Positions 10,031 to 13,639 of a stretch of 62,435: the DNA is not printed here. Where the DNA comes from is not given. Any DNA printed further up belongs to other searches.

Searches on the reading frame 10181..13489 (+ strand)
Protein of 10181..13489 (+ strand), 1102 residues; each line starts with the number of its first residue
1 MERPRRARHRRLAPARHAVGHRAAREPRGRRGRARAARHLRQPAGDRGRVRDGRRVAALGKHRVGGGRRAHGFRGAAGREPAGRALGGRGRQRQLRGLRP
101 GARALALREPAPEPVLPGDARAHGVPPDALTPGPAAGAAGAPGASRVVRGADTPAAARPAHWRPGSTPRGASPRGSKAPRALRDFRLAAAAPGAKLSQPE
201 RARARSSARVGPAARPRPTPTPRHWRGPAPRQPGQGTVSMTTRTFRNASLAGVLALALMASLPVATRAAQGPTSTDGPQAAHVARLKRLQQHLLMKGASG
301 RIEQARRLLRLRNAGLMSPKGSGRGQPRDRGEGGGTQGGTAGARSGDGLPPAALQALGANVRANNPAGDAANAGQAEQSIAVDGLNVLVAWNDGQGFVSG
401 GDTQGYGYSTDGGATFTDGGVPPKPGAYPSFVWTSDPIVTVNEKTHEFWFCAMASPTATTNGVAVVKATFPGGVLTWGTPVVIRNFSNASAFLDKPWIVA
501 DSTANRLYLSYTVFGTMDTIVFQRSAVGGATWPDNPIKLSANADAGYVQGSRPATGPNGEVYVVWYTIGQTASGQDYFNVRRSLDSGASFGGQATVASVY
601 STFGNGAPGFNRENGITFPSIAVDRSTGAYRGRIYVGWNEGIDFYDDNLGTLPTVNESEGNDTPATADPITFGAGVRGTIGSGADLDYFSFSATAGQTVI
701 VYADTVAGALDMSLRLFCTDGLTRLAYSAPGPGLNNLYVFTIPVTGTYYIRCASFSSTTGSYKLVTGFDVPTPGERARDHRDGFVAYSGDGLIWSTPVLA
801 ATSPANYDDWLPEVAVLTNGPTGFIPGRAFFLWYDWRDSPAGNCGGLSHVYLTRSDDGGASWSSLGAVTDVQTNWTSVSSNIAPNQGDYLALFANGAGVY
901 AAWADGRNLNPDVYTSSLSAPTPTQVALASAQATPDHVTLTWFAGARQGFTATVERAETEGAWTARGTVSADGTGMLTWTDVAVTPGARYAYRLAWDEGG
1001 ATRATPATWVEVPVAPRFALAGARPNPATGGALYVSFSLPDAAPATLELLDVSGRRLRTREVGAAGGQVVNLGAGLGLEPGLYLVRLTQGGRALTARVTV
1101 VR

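Call 71: search_protein_families(library=pfam, proteins=[window:10181-13489:+], max_evalue=0.0001)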
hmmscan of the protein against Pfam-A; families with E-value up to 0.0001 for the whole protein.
window:10181-13489:+ (1102 aa): 1 family
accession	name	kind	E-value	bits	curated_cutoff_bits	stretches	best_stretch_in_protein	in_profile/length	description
PF04151.21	PPC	-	7.7e-07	30.3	25.9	1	687-751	3-67/70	Bacterial pre-peptidase C-terminal domain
